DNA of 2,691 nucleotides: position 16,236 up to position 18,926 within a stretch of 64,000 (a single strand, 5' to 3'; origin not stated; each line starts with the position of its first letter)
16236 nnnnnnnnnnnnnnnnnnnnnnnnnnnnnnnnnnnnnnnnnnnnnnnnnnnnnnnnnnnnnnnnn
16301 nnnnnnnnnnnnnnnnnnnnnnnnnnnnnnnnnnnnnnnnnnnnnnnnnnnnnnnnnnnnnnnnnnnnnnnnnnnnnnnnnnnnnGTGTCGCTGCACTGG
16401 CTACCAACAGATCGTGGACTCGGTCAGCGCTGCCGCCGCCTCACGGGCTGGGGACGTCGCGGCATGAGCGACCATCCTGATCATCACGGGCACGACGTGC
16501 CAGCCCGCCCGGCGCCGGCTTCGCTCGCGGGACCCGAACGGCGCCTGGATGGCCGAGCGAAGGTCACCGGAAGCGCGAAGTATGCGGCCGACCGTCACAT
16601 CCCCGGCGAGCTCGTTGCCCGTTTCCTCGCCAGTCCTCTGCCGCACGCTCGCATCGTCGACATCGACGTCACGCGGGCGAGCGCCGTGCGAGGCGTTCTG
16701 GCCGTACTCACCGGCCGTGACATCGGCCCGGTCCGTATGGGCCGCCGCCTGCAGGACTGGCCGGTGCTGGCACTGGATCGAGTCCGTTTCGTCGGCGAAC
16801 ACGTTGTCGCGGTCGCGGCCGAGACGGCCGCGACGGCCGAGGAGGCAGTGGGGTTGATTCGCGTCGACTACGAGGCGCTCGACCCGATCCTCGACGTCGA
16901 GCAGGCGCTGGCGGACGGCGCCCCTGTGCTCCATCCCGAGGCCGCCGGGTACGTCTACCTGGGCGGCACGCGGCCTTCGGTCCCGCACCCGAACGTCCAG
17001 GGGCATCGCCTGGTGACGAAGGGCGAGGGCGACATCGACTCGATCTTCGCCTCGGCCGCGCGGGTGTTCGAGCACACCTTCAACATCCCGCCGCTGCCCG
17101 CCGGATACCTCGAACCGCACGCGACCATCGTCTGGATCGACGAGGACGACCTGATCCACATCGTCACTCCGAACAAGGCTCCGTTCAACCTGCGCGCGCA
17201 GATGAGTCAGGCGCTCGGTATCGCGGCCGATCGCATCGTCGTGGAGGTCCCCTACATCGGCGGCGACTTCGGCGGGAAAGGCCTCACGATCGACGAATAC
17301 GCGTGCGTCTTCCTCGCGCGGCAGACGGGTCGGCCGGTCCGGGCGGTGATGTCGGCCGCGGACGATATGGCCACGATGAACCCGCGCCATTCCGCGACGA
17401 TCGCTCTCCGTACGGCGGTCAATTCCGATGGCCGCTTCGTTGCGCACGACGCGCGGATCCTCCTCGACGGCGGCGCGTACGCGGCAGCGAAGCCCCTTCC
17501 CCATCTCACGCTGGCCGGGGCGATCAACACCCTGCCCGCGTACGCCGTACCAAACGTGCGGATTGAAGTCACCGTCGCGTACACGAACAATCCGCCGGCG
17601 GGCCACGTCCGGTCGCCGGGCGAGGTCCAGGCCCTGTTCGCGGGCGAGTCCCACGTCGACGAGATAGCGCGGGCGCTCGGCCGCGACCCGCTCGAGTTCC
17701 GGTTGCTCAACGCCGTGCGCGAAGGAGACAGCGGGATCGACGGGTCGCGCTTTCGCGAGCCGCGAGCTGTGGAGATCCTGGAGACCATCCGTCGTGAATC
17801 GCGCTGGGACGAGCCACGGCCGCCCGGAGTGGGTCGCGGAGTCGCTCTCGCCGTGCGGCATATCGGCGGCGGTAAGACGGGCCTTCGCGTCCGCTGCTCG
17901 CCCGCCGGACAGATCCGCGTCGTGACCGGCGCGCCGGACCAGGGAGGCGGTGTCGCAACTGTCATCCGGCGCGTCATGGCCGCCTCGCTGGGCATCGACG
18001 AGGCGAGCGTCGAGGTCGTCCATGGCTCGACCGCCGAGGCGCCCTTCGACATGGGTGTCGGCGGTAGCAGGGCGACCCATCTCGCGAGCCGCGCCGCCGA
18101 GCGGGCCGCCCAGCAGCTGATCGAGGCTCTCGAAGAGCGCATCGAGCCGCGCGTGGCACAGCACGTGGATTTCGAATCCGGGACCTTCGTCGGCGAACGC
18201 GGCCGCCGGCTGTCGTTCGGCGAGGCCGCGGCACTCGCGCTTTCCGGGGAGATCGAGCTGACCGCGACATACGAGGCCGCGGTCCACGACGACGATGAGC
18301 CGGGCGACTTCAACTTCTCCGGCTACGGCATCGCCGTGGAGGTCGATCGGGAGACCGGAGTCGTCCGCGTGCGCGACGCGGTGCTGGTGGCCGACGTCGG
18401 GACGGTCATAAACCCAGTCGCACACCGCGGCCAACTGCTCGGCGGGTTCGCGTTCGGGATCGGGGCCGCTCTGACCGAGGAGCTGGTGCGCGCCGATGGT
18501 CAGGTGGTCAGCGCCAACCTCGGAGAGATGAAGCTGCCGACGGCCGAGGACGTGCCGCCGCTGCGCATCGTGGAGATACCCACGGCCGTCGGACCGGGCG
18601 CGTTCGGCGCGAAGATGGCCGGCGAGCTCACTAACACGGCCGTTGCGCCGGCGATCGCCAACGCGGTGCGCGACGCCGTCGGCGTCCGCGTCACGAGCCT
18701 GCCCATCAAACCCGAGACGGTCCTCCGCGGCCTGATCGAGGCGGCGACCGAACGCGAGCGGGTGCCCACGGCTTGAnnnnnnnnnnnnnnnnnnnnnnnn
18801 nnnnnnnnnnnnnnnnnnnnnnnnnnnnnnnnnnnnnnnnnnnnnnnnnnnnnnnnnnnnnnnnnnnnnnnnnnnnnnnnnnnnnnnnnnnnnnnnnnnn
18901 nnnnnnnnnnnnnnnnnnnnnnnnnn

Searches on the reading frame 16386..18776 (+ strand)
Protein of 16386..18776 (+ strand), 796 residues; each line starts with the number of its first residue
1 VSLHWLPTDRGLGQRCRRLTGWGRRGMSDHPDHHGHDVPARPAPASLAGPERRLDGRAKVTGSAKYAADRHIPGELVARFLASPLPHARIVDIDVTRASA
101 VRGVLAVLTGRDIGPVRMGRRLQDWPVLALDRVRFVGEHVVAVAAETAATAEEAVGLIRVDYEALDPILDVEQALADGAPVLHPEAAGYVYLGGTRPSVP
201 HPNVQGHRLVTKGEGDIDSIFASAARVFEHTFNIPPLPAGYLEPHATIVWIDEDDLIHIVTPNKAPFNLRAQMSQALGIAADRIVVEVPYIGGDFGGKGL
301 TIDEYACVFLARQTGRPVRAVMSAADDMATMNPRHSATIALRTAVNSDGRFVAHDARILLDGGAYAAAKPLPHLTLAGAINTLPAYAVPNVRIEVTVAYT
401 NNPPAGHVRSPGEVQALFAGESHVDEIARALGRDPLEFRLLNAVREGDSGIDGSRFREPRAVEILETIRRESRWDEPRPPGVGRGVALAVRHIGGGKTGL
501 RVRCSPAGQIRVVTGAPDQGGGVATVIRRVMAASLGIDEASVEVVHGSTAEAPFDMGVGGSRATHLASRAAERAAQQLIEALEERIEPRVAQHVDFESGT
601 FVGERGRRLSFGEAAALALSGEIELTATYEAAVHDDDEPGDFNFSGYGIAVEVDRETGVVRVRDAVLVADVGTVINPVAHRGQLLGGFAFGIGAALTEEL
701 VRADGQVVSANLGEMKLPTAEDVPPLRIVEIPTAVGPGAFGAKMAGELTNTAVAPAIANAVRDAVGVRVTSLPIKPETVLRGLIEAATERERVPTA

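Call 6: search_protein_families(library=pfam, proteins=[window:16386-18776:+], max_evalue=0.001)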
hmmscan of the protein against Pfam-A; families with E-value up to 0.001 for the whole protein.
window:16386-18776:+ (796 aa): 3 families
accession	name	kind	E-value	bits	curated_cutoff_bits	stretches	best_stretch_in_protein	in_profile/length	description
PF02738.23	MoCoBD_1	-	3.8e-64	216.5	27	1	205-443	6-244/244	Molybdopterin cofactor-binding domain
PF20256.3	MoCoBD_2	-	2.1e-53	182.1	27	1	470-724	11-283/283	Molybdopterin cofactor-binding domain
PF01315.27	Ald_Xan_dh_C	-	1.9e-25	89.8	31.3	1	61-165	1-109/110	Aldehyde oxidase and xanthine dehydrogenase, a/b hammerhead domain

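Call 13: search_solved_structures(query=window:16386-18776:+, max_evalue=1e-20)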
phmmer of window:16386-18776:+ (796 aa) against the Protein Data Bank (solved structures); distinct sequences matched with E-value up to 1e-20: 41.
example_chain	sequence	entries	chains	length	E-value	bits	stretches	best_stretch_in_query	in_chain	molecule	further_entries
1rm6_A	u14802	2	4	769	4.8e-76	260.2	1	53-781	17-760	4-hydroxybenzoyl-CoA reductase alpha subunit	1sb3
7dqx_A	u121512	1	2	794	4.1e-62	214.2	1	53-780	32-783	6-hydroxypseudooxynicotine dehydrogenase complex subunit gamma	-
8uem_A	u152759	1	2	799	1.6e-59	205.6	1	53-783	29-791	Carbon monoxide dehydrogenase (Large chain), CoxL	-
1t3q_B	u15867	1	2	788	1.1e-58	202.8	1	52-785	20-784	quinoline 2-oxidoreductase large subunit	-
3hrd_A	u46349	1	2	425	8.7e-57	196.6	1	53-469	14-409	Nicotinate dehydrogenase large molybdopterin subunit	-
1zxi_B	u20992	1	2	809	1.3e-53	186.1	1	53-445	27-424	Carbon monoxide dehydrogenase large chain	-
1n5w_B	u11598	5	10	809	1.3e-53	186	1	53-445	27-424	Carbon monoxide dehydrogenase large chain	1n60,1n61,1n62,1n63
1ffu_B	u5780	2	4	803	4.2e-53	184.4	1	45-446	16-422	CUTL, MOLYBDOPROTEIN OF CARBON MONOXIDE DEHYDROGENASE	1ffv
5g5g_C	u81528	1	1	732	4.2e-53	184.4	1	48-780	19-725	PUTATIVE XANTHINE DEHYDROGENASE YAGS FAD-BINDING SUBUNIT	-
5g5h_C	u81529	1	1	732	1.7e-52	182.4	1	48-780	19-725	Aldehyde oxidoreductase molybdenum-binding subunit PaoC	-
4zoh_A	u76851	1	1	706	1.4e-51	179.3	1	49-778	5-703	Putative oxidoreductase molybdopterin-binding subunit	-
1sij_A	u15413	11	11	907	3.7e-48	168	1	53-783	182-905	Aldehyde oxidoreductase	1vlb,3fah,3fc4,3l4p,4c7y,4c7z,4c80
1dgj_A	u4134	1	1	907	1.6e-42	149.4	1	53-583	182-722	ALDEHYDE OXIDOREDUCTASE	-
5y6q_C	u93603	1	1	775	2.3e-41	145.6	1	235-777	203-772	Aldehyde oxidase large subunit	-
3zyv_A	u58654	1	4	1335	4.2e-41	144.7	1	47-761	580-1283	AOX3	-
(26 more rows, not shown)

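Call 29: find_homologous_proteins(query=window:16464-18776:+, max_evalue=1e-50)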
Query window:16464-18776:+ (770 aa): 3444 proteins with E <= 1e-50 among 8000 candidates; the best 120 are listed.
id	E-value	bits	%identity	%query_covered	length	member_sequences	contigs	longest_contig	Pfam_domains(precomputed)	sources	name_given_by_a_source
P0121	0.0e+0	1681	100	100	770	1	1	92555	PF02738.24,PF20256.4,PF01315.28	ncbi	ncbi:MAG: xanthine dehydrogenase family protein molybdopterin-binding subunit [Chloroflexota bacteri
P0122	0.0e+0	1351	80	98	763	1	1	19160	PF02738.24,PF20256.4,PF01315.28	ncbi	ncbi:MAG: xanthine dehydrogenase family protein molybdopterin-binding subunit [Candidatus Limnocylin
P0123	0.0e+0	1274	75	98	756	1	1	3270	PF02738.24,PF20256.4,PF01315.28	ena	-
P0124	0.0e+0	1267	77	97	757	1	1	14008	PF02738.24,PF20256.4,PF01315.28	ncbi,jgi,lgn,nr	ncbi:MAG TPA: xanthine dehydrogenase family protein molybdopterin-binding subunit [Candidatus Limnoc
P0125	0.0e+0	1266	76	97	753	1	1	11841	PF02738.24,PF20256.4,PF01315.28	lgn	-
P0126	0.0e+0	1215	72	100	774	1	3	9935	PF02738.24,PF20256.4,PF01315.28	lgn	-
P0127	0.0e+0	1184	77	89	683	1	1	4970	PF02738.24,PF20256.4,PF01315.28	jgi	jgi:CO/xanthine dehydrogenase Mo-binding subunit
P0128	0.0e+0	1067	76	82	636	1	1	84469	PF02738.24,PF20256.4,PF01315.28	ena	-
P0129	2.7e-291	987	63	96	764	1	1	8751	PF02738.24,PF20256.4,PF01315.28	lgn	-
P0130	2.5e-277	941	60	96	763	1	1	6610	PF02738.24,PF20256.4,PF01315.28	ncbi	-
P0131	8.0e-269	913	59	98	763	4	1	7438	PF02738.24,PF20256.4,PF01315.28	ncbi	-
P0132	2.7e-268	911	60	96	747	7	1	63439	PF02738.24,PF20256.4,PF01315.28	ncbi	-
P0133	1.2e-267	909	61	95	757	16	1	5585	PF02738.24,PF20256.4,PF01315.28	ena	-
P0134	6.9e-267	906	60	99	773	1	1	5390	PF02738.24,PF20256.4,PF01315.28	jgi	jgi:carbon-monoxide dehydrogenase large subunit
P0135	3.2e-266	904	58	97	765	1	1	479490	PF02738.24,PF20256.4,PF01315.28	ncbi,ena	-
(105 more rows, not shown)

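Call 30: find_encoding_contigs(protein=P0122, flank=8000, max_places=1)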
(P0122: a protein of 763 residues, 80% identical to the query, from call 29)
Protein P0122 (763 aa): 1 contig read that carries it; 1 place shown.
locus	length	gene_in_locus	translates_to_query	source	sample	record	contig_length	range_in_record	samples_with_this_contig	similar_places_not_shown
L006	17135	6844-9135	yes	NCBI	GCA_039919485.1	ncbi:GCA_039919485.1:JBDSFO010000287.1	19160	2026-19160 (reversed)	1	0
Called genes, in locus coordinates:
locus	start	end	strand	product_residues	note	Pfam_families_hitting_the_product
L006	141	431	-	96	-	-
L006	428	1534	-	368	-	PF00478:IMPDH (faint), PF01070:FMN_dh, PF01180:DHO_dh (weak)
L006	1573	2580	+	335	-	PF00710:Asparaginase, PF17763:Asparaginase_C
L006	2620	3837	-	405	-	PF04303:PrpF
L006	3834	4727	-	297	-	PF13714:PEP_mutase, PF00463:ICL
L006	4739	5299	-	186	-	PF03737:RraA-like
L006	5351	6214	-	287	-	PF00296:Bac_luciferase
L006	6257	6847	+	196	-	PF00111:Fer2 (weak), PF01799:Fer2_2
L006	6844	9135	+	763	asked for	PF01315:Ald_Xan_dh_C, PF02738:MoCoBD_1, PF20256:MoCoBD_2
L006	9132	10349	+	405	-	PF00083:Sugar_tr (faint), PF07690:MFS_1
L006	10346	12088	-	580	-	PF02776:TPP_enzyme_N, PF00205:TPP_enzyme_M, PF02775:TPP_enzyme_C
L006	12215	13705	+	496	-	PF20695:UbiD_N (weak), PF01977:UbiD, PF20696:UbiD_C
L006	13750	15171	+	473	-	PF01979:Amidohydro_1, PF07969:Amidohydro_3 (weak), PF12890:DHOase, PF07969:Amidohydro_3 (weak)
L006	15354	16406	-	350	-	PF03235:GmrSD_N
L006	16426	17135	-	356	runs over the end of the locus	PF02311:AraC_binding (faint), PF07883:Cupin_2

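Call 31: find_encoding_contigs(protein=P0132, flank=8000, max_places=1)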
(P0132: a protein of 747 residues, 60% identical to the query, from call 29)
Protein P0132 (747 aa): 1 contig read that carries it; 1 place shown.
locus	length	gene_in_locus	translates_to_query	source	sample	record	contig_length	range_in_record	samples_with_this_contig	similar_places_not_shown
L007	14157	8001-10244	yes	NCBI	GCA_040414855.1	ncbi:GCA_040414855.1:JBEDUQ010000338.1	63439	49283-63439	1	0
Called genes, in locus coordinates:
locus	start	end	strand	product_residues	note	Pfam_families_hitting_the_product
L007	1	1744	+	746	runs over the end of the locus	PF02538:Hydantoinase_B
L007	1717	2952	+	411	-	PF02515:CoA_transf_3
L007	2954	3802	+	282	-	PF00285:Citrate_synt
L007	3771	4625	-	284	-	PF00561:Abhydrolase_1, PF12146:Hydrolase_4, PF12697:Abhydrolase_6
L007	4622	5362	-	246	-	PF00392:GntR, PF07729:FCD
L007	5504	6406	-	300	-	PF00296:Bac_luciferase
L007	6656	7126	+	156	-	PF00111:Fer2, PF13085:Fer2_3 (weak), PF01799:Fer2_2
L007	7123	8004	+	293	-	PF00941:FAD_binding_5, PF03450:CO_deh_flav_C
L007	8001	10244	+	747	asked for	PF01315:Ald_Xan_dh_C, PF02738:MoCoBD_1, PF20256:MoCoBD_2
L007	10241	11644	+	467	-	PF07690:MFS_1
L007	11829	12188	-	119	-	PF03795:YCII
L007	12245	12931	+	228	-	PF05401:NodS, PF01135:PCMT, PF13489:Methyltransf_23, PF13847:Methyltransf_31, PF08241:Methyltransf_11, PF08242:Methyltransf_12, PF13649:Methyltransf_25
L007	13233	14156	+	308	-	?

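Call 45: search_protein_families(library=ncbifam, proteins=[window:16464-18776:+], max_evalue=1e-10)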
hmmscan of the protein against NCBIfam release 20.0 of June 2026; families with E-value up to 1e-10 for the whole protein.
window:16464-18776:+ (770 aa): 13 families
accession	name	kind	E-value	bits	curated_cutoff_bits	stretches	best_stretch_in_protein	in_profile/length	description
TIGR03194.1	4hydrxCoA_A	equivalog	2.6e-119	399.8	994.55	1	27-756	3-745/746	4-hydroxybenzoyl-CoA reductase subunit alpha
TIGR03196.1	pucD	equivalog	1.1e-110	371.3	783.65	1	23-753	5-754/763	xanthine dehydrogenase subunit D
NF043082.1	XdhA_XDHase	equivalog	7.5e-109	364.9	780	1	25-759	5-754/758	xanthine dehydrogenase subunit XdhA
NF007426.0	PRK09970.1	equivalog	1.4e-103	347.4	916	1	26-757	11-755/761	xanthine dehydrogenase molybdenum-binding subunit XdhA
NF041018.1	glyceraldDH_alpha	equivalog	1e-86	292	790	1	26-753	8-740/741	glyceraldehyde dehydrogenase subunit alpha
TIGR03311.1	Se_dep_XDH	equivalog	1.9e-86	290.9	830.45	1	26-748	167-841/848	selenium-dependent xanthine dehydrogenase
NF041671.1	peri_hyde_PaoC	equivalog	2.4e-83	280.8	1180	1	24-758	21-732/735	aldehyde oxidoreductase molybdenum-binding subunit PaoC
NF045668.1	pterin_aldehy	equivalog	2e-81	274.4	1100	1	30-757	184-904/905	molybdopterin-dependent aldehyde oxidoreductase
TIGR02965.1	xanthine_xdhB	equivalog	4.1e-68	230.3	849.5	2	31-420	11-378/758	xanthine dehydrogenase molybdopterin binding subunit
TIGR03313.1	Se_sel_red_Mo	hypoth_equivalog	6.5e-68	229.3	1101.9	2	184-757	357-949/951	molybdopterin-dependent oxidoreductase Mo/Fe-S-binding subunit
TIGR02416.1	CO_dehy_Mo_lg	equivalog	2.6e-67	227.6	991.15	2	34-420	6-397/770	aerobic carbon-monoxide dehydrogenase large subunit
NF040766.1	CODH_aero_grp5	exception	1.7e-63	215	950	2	27-554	11-551/785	aerobic carbon-monoxide dehydrogenase large subunit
TIGR02969.1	mam_aldehyde_ox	subfamily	1.7e-40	138.4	1912.3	3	189-423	718-953/1330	aldehyde oxidase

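Call 55: find_related_loci(query=window:16464-18776:+, collection=metagenome_contigs, flank=5000)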
Query window:16464-18776:+ (770 aa) in metagenome_contigs; peptide patterns used: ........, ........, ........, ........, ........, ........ (x = any residue, [..] = any of these).
540 stretches matched a pattern; 83 encode a relative of the query (tblastn E <= 1e-3); the best 80 are kept; 80 distinct loci.
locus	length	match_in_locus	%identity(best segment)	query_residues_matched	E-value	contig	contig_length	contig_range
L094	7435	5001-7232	77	10-753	0e+0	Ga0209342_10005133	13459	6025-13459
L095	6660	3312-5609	58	1-757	0e+0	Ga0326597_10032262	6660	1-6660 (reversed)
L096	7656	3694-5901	59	24-757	0e+0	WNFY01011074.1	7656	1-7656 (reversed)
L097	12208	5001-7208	59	24-757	0e+0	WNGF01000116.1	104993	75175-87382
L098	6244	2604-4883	57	7-757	0e+0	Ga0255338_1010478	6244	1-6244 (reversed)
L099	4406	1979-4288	56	3-757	0e+0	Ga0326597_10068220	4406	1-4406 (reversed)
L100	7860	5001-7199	59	24-757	0e+0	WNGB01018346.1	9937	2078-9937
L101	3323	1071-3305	58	16-753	0e+0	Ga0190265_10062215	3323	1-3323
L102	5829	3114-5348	53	18-757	0e+0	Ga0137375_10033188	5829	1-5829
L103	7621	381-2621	56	20-759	0e+0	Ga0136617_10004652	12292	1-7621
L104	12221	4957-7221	52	25-767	0e+0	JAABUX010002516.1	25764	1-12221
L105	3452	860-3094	54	20-757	0e+0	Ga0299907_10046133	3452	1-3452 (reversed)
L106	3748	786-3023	52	18-757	0e+0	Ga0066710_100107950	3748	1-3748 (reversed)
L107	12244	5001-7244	56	18-759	0e+0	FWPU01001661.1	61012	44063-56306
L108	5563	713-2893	52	25-757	0e+0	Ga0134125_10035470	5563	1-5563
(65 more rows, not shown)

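Call 63: find_encoding_contigs(protein=P0128, flank=10000, max_places=1)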
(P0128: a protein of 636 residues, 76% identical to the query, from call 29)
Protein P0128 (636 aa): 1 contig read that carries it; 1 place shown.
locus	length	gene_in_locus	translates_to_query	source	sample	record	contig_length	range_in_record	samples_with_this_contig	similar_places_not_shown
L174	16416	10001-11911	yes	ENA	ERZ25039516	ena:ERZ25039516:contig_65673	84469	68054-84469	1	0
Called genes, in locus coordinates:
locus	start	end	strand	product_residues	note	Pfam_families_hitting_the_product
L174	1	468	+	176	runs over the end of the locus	PF06240:COXG, PF10604:Polyketide_cyc2 (weak)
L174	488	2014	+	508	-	PF07646:Kelch_2 (faint), PF13415:Beta-prop_FBX42 (faint), PF13964:Beta-prop_Calicin (faint), PF24681:Kelch_KLHDC2_KLHL20_DRC7 (faint), PF07250:Glyoxal_oxid_N, PF09118:GO-like_E_set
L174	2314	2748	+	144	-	PF00941:FAD_binding_5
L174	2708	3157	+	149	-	PF03450:CO_deh_flav_C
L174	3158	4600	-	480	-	PF01070:FMN_dh, PF00478:IMPDH (faint), PF01180:DHO_dh (weak)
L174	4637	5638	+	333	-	PF00710:Asparaginase, PF17763:Asparaginase_C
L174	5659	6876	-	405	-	PF04303:PrpF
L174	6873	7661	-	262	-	PF13714:PEP_mutase, PF00463:ICL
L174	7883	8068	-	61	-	PF03737:RraA-like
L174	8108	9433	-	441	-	-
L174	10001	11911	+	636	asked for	PF01315:Ald_Xan_dh_C, PF02738:MoCoBD_1, PF20256:MoCoBD_2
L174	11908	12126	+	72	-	-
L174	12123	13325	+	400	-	PF07690:MFS_1, PF00083:Sugar_tr (weak), PF07690:MFS_1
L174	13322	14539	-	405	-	PF02775:TPP_enzyme_C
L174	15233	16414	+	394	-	?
